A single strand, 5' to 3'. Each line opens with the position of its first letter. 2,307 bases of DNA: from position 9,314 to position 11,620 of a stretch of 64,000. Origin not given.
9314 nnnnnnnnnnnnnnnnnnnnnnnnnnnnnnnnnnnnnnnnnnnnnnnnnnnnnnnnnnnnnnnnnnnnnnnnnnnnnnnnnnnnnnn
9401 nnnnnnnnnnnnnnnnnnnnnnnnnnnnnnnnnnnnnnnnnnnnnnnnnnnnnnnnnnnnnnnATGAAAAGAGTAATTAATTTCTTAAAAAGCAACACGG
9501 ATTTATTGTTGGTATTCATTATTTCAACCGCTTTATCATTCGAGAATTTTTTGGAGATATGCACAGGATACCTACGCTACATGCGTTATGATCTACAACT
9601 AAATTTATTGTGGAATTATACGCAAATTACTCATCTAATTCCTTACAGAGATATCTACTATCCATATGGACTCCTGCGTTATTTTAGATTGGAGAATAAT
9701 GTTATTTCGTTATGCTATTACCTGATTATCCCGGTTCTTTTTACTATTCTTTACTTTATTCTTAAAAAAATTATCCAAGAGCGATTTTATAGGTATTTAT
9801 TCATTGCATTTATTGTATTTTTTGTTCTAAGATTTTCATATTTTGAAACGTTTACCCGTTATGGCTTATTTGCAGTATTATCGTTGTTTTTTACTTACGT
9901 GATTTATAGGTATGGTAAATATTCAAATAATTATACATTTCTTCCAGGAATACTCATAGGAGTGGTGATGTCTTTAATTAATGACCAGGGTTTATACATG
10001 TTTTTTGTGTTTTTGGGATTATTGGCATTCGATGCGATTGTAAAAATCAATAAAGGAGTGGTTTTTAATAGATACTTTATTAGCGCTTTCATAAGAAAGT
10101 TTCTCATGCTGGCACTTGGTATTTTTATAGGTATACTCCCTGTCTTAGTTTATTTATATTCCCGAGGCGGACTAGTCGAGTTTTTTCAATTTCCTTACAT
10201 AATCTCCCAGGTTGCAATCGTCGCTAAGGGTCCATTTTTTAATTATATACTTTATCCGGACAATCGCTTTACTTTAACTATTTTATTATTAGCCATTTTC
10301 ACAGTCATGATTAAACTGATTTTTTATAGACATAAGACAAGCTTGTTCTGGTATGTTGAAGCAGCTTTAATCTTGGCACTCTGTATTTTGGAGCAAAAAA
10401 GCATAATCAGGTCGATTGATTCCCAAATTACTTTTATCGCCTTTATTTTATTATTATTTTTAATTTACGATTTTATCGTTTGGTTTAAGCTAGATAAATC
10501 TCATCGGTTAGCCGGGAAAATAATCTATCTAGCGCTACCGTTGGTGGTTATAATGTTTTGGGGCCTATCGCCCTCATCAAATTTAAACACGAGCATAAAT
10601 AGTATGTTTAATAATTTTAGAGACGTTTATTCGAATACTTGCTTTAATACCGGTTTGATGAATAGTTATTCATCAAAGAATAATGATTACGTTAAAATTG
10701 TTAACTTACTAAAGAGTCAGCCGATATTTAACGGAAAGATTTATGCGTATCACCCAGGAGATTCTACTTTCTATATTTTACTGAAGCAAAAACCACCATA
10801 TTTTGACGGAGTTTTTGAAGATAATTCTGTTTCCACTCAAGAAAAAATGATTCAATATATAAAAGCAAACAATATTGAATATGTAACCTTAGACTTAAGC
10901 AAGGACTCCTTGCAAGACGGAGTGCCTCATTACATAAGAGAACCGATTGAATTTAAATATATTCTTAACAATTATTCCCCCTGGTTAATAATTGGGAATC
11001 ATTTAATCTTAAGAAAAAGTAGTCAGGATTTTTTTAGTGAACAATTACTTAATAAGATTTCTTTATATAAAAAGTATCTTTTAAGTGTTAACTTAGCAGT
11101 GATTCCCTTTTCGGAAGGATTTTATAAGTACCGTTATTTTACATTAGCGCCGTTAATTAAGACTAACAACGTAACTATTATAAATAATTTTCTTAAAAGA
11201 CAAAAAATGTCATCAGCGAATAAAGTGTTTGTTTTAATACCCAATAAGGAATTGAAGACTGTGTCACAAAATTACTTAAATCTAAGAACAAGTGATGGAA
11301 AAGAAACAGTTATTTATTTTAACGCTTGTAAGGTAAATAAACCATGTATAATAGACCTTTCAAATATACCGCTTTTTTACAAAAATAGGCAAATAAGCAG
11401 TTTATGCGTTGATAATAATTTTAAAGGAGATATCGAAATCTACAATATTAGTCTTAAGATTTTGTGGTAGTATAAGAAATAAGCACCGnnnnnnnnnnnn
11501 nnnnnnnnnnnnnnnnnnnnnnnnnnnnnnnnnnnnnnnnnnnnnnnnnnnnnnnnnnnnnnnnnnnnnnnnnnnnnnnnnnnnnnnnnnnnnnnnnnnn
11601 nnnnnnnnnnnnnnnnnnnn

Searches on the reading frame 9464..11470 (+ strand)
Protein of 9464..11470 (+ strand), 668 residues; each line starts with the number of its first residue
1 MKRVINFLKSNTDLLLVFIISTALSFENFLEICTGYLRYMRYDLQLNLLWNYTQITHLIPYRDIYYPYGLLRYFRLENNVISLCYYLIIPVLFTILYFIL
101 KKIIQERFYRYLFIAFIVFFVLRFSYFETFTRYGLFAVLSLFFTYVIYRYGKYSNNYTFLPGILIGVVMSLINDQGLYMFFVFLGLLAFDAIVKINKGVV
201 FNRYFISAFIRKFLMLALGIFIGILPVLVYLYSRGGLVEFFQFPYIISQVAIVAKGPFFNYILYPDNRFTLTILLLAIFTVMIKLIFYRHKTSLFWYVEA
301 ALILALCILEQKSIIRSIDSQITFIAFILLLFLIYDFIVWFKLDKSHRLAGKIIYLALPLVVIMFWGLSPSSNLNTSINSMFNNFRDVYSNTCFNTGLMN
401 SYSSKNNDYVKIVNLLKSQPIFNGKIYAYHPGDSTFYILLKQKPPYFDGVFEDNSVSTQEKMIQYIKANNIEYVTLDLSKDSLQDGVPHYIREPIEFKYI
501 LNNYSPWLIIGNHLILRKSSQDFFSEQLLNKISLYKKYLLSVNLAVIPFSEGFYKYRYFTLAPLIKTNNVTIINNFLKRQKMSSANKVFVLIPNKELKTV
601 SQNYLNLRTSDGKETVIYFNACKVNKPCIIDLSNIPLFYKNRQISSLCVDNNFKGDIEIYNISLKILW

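Call 6: search_protein_families(library=pfam, proteins=[window:9464-11470:+], max_evalue=0.01)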
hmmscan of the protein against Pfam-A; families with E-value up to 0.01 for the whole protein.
window:9464-11470:+ (668 aa): 0 families

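Call 7: search_protein_families(library=ncbifam, proteins=[window:9464-11470:+], max_evalue=0.01)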
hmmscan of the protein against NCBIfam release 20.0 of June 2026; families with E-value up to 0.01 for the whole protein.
window:9464-11470:+ (668 aa): 0 families
